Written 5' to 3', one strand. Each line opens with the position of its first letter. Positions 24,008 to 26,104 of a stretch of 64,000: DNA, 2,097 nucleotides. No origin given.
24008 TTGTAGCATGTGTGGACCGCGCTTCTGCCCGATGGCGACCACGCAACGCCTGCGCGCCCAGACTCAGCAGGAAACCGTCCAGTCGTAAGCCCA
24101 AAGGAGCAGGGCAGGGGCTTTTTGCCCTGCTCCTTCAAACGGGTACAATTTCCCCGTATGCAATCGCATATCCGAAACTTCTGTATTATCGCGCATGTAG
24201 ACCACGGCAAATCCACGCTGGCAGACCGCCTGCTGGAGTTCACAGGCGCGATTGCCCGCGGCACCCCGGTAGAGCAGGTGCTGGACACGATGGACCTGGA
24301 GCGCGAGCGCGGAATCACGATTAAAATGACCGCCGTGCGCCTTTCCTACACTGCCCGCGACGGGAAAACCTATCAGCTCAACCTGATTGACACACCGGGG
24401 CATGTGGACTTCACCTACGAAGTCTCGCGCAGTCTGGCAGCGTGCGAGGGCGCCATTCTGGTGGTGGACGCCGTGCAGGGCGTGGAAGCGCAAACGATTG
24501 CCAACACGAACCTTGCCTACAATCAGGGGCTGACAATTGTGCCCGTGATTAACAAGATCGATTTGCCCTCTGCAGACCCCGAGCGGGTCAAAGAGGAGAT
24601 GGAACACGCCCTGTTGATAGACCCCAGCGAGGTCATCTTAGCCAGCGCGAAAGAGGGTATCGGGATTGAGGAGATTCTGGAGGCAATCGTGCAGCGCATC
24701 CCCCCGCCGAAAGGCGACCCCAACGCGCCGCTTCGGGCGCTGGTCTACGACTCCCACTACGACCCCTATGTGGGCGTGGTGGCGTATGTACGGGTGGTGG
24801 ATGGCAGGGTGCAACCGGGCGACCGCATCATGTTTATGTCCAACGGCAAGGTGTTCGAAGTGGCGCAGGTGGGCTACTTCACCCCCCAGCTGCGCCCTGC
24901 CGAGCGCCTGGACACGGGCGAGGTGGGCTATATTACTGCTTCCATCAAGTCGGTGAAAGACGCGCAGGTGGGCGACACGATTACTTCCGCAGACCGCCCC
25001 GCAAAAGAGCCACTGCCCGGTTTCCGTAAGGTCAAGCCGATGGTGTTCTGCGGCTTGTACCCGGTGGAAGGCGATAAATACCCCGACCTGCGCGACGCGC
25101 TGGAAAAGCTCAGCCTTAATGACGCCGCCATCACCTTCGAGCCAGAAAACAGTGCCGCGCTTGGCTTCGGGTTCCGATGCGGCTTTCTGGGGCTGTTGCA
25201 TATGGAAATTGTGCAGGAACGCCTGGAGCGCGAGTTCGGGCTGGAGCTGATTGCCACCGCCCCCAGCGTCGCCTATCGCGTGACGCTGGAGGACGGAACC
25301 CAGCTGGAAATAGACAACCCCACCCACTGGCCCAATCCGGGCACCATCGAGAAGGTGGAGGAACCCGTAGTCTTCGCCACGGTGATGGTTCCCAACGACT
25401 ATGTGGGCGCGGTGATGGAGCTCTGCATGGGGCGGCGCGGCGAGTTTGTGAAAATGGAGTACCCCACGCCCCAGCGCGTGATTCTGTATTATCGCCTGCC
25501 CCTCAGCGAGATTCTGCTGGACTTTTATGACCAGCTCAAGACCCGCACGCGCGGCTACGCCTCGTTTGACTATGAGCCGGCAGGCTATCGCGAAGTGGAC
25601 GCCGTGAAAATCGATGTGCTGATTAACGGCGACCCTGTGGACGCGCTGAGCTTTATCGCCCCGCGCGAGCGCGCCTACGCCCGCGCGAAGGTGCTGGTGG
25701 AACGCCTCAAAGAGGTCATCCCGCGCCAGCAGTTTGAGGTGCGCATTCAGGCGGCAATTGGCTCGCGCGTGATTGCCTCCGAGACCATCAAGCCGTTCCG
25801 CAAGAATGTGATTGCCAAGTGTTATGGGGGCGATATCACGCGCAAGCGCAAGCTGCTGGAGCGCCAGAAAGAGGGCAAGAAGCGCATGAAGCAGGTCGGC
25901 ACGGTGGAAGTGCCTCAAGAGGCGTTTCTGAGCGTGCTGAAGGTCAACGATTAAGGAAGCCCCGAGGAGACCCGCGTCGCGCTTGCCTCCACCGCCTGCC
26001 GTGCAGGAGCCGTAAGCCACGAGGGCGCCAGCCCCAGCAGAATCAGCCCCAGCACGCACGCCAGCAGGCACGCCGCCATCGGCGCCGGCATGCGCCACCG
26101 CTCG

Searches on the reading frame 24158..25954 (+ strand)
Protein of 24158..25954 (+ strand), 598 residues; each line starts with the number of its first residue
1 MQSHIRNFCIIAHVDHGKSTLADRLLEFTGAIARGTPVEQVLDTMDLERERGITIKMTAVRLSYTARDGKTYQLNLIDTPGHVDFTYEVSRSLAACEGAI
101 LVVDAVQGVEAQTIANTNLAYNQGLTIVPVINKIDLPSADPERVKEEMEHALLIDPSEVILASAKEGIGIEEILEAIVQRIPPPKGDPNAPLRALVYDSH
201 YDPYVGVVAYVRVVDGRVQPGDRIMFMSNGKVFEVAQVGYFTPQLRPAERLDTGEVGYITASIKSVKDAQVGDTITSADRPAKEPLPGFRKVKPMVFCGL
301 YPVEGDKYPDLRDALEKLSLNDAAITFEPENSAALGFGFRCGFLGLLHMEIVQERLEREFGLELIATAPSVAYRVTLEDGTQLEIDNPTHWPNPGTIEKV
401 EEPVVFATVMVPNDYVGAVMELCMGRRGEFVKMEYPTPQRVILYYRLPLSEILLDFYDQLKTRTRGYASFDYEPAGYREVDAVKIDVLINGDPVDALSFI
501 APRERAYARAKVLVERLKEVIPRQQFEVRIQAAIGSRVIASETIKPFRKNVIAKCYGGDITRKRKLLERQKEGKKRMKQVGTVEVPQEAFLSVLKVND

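Call 92: search_protein_families(library=ncbifam, proteins=[window:24158-25954:+], max_evalue=1e-20)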
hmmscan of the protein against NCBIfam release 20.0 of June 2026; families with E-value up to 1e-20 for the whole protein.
window:24158-25954:+ (598 aa): 22 families
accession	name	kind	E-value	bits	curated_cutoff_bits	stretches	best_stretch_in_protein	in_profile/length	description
TIGR01393.1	lepA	equivalog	1.4e-298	991.3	533.9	1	4-597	2-595/595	translation elongation factor 4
TIGR01394.1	TypA_BipA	equivalog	8.9e-67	225.6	757.3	1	5-479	1-470/594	translational GTPase TypA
TIGR00484.1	EF-G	equivalog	2.1e-59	201.4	659.4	1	4-177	9-175/691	elongation factor G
NF009381.0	PRK12740.1-5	subfamily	4.3e-59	200.6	583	1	3-151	7-153/692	elongation factor G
TIGR00490.1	aEF-2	equivalog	4.2e-54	183.8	738.45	1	3-137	17-151/720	elongation factor EF-2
NF012153.1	tet_protect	equivalog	4.3e-53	180.5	775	1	7-152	2-145/614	tetracycline resistance ribosomal protection protein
NF007583.0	PRK10218.1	equivalog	1.6e-46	158.6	1260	1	2-468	2-463/607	ribosome-dependent GTPase TypA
NF009891.0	PRK13351.1-1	equivalog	3.6e-45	154.7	597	0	2-149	6-151/681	elongation factor G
NF000120.3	47473_otr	exception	4.2e-42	144.5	900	1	7-152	4-147/608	tetracycline resistance ribosomal protection protein Otr(A)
NF001964.0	PRK00741.1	equivalog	8.5e-42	143.2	473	1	6-158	13-167/529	peptide chain release factor 3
NF033148.1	tet_protect_M_W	exception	1.2e-35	123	1100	1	5-152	3-148/639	TetM/TetW/TetO/TetS family tetracycline resistance ribosomal protection protein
NF009377.1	PRK12740.1-1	equivalog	4.6e-35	121.2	890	0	3-151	11-157/700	elongation factor G-like protein EF-G2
TIGR00503.1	prfC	equivalog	9.3e-33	113.4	466.95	1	5-157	11-165/527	peptide chain release factor 3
NF058620.1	EFG2_Bacteroid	exception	9.6e-32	110.2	1000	0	3-152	7-154/717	elongation factor G2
NF009379.0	PRK12740.1-3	equivalog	8.3e-31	107.3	513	0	3-140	6-141/674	elongation factor G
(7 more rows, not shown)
